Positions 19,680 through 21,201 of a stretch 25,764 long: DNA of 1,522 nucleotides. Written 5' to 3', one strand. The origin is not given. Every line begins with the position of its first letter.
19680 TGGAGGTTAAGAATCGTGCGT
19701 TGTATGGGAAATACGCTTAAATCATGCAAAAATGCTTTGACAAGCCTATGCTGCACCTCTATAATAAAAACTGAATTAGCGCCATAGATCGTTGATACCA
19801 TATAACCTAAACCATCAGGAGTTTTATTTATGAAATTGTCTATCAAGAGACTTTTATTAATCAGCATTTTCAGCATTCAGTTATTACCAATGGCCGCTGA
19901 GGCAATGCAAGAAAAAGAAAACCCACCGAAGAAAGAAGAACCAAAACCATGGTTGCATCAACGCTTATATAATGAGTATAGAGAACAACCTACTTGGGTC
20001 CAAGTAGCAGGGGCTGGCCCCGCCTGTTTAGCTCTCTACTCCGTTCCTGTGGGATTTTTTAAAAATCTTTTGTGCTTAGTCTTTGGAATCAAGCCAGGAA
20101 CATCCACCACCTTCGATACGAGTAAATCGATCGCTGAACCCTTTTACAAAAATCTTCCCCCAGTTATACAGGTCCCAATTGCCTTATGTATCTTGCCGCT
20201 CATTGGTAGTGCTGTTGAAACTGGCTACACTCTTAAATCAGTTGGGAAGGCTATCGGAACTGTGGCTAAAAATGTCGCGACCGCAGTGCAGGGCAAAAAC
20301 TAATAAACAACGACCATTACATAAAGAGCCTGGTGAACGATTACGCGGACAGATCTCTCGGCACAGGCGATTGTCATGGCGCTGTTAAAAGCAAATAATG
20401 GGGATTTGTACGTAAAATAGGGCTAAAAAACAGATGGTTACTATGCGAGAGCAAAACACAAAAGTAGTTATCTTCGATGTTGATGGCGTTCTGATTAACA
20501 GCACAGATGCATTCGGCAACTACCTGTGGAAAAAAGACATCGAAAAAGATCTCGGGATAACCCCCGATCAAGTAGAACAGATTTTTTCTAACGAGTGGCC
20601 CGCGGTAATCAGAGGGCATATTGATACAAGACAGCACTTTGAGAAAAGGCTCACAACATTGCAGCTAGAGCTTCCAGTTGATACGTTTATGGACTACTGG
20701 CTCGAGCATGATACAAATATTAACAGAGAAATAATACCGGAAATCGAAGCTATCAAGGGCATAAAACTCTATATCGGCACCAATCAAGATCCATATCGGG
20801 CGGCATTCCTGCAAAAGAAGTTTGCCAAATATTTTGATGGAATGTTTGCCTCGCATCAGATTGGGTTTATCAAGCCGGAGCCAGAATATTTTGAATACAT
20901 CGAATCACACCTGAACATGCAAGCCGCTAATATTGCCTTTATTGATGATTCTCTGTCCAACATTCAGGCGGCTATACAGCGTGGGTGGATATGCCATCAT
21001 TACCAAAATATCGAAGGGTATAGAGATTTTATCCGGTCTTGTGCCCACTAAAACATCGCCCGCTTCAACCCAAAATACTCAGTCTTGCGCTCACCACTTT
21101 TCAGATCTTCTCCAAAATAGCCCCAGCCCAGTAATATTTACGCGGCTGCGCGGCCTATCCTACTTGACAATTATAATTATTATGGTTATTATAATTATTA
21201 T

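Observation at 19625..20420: Second cassette-like insertion: secreted-protein gene bracketed by diverged duplicates of the YjjX-like gene's 3' end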

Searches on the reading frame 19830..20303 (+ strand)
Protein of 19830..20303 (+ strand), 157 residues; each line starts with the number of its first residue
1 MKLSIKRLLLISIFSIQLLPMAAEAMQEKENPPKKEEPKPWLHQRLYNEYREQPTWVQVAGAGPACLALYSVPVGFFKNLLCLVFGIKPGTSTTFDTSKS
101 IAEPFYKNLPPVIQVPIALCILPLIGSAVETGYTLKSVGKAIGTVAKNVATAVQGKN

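Call 6: search_protein_families(library=pfam, proteins=[window:19830-20303:+], max_evalue=0.01)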
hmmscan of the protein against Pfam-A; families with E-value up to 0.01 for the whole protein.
window:19830-20303:+ (157 aa): 0 families

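Call 9: find_encoding_contigs(protein=window:19830-20303:+, flank=10000, max_places=10)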
Protein window:19830-20303:+ (157 aa): no gene with exactly this product is on record in the collection.

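Call 11: find_homologous_proteins(query=window:19830-20303:+, max_evalue=0.01)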
Query window:19830-20303:+ (157 aa): 1 proteins with E <= 0.01 among 36 candidates.
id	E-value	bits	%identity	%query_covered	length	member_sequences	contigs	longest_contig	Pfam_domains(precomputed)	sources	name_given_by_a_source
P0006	2.4e-98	344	100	100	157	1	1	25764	-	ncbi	-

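Call 51: search_protein_families(library=ncbifam, proteins=[window:19830-20303:+], max_evalue=0.01)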
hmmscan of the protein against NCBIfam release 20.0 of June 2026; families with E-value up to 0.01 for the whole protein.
window:19830-20303:+ (157 aa): 0 families

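Call 55: search_protein_representatives(protein=window:19830-20300:+)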
Query: 157 residues. Proteins with E-value up to 0.001 (for the whole library): 1; up to 1e-10: 1; up to 1e-30: 1. The best 1 are listed.
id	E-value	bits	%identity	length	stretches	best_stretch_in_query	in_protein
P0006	7.7e-99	344.2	100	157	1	1-157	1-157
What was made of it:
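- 19830..20303 (+): Cargo: ORFan gene for a 157-aa protein with a signal-peptide-like N-terminus and two hydrophobic segments. Only itself found among 5.8 billion proteins and 1.84 billion representatives (calls 11, 55).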

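Call 72: search_protein_families(library=phrogs, proteins=[window:19830-20303:+], max_evalue=0.001)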
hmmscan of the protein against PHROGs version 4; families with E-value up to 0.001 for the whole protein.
window:19830-20303:+ (157 aa): 0 families

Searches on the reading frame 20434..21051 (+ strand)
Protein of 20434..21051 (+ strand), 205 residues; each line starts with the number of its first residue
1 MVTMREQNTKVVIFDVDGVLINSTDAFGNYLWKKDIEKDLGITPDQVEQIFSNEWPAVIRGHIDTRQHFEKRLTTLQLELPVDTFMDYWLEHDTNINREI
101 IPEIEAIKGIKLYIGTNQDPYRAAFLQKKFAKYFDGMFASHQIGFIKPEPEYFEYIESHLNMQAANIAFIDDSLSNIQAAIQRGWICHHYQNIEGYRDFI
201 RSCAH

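Call 6: search_protein_families(library=pfam, proteins=[window:20434-21051:+], max_evalue=0.01)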
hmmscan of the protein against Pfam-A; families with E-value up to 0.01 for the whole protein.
window:20434-21051:+ (205 aa): 3 families
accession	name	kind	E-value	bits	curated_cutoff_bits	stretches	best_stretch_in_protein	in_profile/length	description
PF00702.32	Hydrolase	-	3.2e-17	64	26.4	1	10-182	2-189/191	haloacid dehalogenase-like hydrolase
PF13419.12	HAD_2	-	3.7e-11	43.9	23.8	1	12-184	1-172/178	Haloacid dehalogenase-like hydrolase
PF11019.14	DUF2608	-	5.7e-05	23.2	22.6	1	7-39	16-55/244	Protein of unknown function (DUF2608)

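Call 25: find_homologous_proteins(query=window:20434-21051:+, max_evalue=0.00001)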
Query window:20434-21051:+ (205 aa): 22 proteins with E <= 0.00001 among 47 candidates.
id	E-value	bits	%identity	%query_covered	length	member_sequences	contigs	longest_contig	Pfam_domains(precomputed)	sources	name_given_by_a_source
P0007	1.4e-137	474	100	100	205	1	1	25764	PF13419.13,PF00702.33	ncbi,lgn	-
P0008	4.2e-90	319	70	97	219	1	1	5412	PF13419.13,PF00702.33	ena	-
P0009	7.8e-83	296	65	93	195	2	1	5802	PF13419.13,PF00702.33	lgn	-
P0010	1.8e-81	291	62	94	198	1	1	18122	PF13419.13,PF00702.33,PF11019.15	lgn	-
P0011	1.2e-78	282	62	97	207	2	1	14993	PF00702.33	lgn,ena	-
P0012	5.9e-75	270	60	94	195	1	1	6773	PF13419.13,PF00702.33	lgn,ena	-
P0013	2.6e-74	268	57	95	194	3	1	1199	PF13419.13,PF00702.33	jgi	jgi:putative hydrolase of the HAD superfamily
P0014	9.2e-74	266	57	95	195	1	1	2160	PF13419.13,PF00702.33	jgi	jgi:HAD superfamily hydrolase (TIGR01509 family)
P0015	5.5e-73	263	56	96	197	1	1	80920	PF13419.13,PF00702.33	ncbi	ncbi:MAG: HAD-IA family hydrolase [bacterium]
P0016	5.9e-73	263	58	94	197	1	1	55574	PF13419.13,PF00702.33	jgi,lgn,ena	-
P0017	3.0e-71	258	57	94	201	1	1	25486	PF13419.13,PF00702.33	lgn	-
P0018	1.3e-68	249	56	94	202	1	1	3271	PF13419.13,PF00702.33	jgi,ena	-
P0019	2.6e-68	248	56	94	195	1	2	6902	PF13419.13,PF00702.33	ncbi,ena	-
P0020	6.1e-68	247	54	94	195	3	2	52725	PF13419.13,PF00702.33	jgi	jgi:putative hydrolase of the HAD superfamily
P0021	1.5e-66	242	56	94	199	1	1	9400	PF13419.13,PF00702.33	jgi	jgi:putative hydrolase of the HAD superfamily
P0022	5.4e-65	237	51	93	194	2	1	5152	PF13419.13,PF00702.33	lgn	-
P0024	3.9e-37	146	41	89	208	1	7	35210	PF00702.33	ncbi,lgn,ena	-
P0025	3.0e-36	143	39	88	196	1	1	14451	PF13419.13,PF00702.33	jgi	jgi:HAD superfamily hydrolase (TIGR01509 family)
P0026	2.5e-28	118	36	90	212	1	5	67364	PF13419.13,PF00702.33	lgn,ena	-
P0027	2.5e-23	101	31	93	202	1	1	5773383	PF00702.33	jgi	jgi:putative hydrolase of the HAD superfamily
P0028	2.1e-21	95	33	90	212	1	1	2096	PF13419.13,PF00702.33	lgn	-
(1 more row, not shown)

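Call 27: find_encoding_contigs(protein=P0008, flank=6000, max_places=3)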
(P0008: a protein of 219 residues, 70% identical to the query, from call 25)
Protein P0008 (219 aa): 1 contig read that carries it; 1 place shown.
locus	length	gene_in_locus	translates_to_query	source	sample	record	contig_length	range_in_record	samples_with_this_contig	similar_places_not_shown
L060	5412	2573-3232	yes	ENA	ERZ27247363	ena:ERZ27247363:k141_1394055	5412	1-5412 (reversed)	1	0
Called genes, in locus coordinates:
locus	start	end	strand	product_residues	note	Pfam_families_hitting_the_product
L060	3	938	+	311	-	?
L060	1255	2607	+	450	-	PF00144:Beta-lactamase, PF11954:DUF3471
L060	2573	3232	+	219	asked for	PF00702:Hydrolase, PF13419:HAD_2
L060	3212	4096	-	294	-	PF00106:adh_short, PF08659:KR, PF13561:adh_short_C2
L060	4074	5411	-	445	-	PF03403:PAF-AH_p_II, PF12740:PETase (faint)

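Call 28: find_encoding_contigs(protein=P0009, flank=6000, max_places=3)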
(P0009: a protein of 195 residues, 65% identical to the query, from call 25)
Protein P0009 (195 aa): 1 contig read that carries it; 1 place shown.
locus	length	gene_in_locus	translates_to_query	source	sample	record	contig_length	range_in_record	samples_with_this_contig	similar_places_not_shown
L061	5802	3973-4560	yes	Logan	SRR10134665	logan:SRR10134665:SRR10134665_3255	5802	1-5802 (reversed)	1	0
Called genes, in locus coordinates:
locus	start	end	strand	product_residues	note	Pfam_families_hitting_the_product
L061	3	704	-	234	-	?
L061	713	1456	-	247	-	PF00005:ABC_tran, PF13304:AAA_21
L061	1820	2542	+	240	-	PF00265:TK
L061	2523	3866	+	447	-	PF18073:Zn_ribbon_LapB, PF13481:AAA_25, PF03796:DnaB_C (weak), PF06745:ATPase, PF23442:DUF7125 (weak), PF13401:AAA_22 (weak), PF09848:SLFN-g3_helicase (weak), PF13541:ChlI, +4 more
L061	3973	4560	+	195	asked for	PF00702:Hydrolase, PF13419:HAD_2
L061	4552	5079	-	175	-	-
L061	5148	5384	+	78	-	-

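Call 29: find_encoding_contigs(protein=P0010, flank=6000, max_places=3)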
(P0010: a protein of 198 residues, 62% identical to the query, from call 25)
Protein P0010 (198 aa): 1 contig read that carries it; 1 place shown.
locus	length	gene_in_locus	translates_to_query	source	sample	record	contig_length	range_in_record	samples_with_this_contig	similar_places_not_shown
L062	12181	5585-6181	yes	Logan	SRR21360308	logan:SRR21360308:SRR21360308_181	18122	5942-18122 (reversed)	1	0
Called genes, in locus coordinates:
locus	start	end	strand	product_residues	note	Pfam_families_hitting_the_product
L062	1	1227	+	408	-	?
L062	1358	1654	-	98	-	PF00957:Synaptobrevin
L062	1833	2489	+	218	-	-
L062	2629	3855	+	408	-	PF03415:Peptidase_C11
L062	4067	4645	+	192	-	PF04140:ICMT, PF04191:PEMT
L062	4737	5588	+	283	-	PF02498:Bro-N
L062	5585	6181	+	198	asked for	PF00702:Hydrolase, PF11019:DUF2608 (faint), PF13419:HAD_2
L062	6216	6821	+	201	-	PF01928:CYTH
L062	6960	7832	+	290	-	-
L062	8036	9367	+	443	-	PF03403:PAF-AH_p_II, PF12740:PETase (faint)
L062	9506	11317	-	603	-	PF00149:Metallophos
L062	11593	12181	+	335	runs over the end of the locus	-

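Call 30: find_encoding_contigs(protein=P0011, flank=6000, max_places=3)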
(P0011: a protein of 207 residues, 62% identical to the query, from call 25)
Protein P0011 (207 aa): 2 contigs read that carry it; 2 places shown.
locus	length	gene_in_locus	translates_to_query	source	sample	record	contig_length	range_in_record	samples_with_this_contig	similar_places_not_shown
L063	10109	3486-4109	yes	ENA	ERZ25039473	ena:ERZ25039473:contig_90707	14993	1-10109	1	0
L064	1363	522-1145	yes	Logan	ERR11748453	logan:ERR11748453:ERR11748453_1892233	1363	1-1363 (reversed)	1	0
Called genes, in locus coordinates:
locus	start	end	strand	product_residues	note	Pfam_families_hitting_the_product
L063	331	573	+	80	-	PF01541:GIY-YIG, PF10544:T5orf172 (weak)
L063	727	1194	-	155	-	PF13358:DDE_3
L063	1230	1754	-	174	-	PF13565:HTH_32 (weak), PF13592:HTH_33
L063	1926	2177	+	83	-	PF09386:ParD (weak)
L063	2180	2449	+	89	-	PF15738:YafQ_toxin, PF05016:ParE_toxin (weak)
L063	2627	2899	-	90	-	-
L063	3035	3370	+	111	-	-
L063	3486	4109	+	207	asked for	PF00702:Hydrolase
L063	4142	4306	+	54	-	-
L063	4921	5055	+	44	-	-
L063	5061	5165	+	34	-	-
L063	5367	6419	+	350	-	PF13546:DDE_5 (weak), PF01609:DDE_Tnp_1 (weak)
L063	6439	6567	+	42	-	-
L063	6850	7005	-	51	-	-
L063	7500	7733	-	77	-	-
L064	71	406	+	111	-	-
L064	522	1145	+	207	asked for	PF00702:Hydrolase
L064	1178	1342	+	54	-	-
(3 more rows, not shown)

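Call 51: search_protein_families(library=ncbifam, proteins=[window:20434-21051:+], max_evalue=0.01)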
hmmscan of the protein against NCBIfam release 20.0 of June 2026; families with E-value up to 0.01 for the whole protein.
window:20434-21051:+ (205 aa): 29 families (the best 25 are shown)
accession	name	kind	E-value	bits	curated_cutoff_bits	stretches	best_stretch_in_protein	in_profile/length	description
TIGR01509.1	HAD-SF-IA-v3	subfamily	1.3e-14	54.7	29.4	1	81-187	51-151/154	HAD-IA family hydrolase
TIGR02247.1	HAD-1A3-hyp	subfamily_domain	7.8e-13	48.6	125.4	1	10-186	3-191/211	epoxide hydrolase N-terminal domain-like phosphatase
TIGR01549.1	HAD-SF-IA-v1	subfamily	7.1e-11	42.7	23.3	1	98-181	65-146/149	HAD-IA family hydrolase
NF011564.0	PRK14988.1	equivalog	2.5e-10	40.4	189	1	4-184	5-186/225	GMP/IMP nucleotidase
NF009695.0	PRK13222.1-2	equivalog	8.6e-10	38.5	225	1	6-182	3-185/226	phosphoglycolate phosphatase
TIGR02009.1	PGMB-YQAB-SF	subfamily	3e-09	37.3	153.35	1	10-186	2-182/186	beta-phosphoglucomutase family hydrolase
TIGR02252.1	DREG-2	subfamily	1.8e-08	34.4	155.2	1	109-185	121-199/203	HAD hydrolase, REG-2-like, family IA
TIGR01990.1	bPGM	equivalog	1.2e-07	31.8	189.4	1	127-184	123-180/187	beta-phosphoglucomutase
NF006991.0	PRK09456.1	equivalog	2.6e-07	30.5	295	1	59-187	48-181/199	glucose-1-phosphatase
TIGR01662.1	HAD-SF-IIIA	subfamily_domain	4.5e-07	30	44.6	1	97-184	27-132/141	HAD-IIIA family hydrolase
TIGR02254.1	YjjG_YfnB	equivalog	6.5e-07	29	159.9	1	10-180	2-186/223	YjjG family noncanonical pyrimidine nucleotidase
NF009694.0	PRK13222.1-1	equivalog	8.6e-07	28.5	415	1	105-184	121-204/252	phosphoglycolate phosphatase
TIGR02253.1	CTE7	subfamily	1.2e-06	28.5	169.75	1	10-179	3-183/221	TIGR02253 family HAD-type hydrolase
TIGR01449.2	PGP_bact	equivalog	1.3e-06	28.1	180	1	12-197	1-189/213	phosphoglycolate phosphatase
TIGR01993.1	Pyr-5-nucltdase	equivalog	8.2e-06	25.7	142.9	1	111-185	99-178/183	pyrimidine 5'-nucleotidase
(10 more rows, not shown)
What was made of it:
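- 20434..21051 (+): HAD-IA family hydrolase gene (205 aa). PF00702 and PF13419 (call 6); TIGR01509 (call 51).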

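Call 56: find_related_loci(query=window:20434-21048:+, collection=viral_contigs, flank=5000)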
Query window:20434-21048:+ (205 aa) in viral_contigs; peptide patterns used: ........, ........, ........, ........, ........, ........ (x = any residue, [..] = any of these).
1 stretches matched a pattern, but none encodes a relative of the query by tblastn (E <= 1e-3).
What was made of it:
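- Tried and rejected: HAD was not found in viral contigs (call 56).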

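Call 64: find_encoding_contigs(protein=P0007, flank=10000, max_places=10)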
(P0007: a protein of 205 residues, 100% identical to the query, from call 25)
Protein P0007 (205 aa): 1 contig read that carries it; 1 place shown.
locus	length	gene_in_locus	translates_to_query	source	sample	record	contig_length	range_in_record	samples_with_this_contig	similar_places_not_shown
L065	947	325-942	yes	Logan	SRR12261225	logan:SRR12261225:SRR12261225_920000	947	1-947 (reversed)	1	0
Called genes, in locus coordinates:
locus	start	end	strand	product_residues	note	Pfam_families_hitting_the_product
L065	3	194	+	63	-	?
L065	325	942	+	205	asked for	PF00702:Hydrolase, PF13419:HAD_2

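Call 72: search_protein_families(library=phrogs, proteins=[window:20434-21051:+], max_evalue=0.001)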
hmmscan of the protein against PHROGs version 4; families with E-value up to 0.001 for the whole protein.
window:20434-21051:+ (205 aa): 3 families
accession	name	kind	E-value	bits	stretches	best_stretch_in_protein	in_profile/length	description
phrog_8468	-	other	4.3e-12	47.3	1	7-184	5-186/221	HAD-superfamily hydrolase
phrog_415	-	other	5.8e-06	27.2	0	6-34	18-45/218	polynucleotide kinase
phrog_420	-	unknown function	2.2e-05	25.1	0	3-41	7-46/267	unknown function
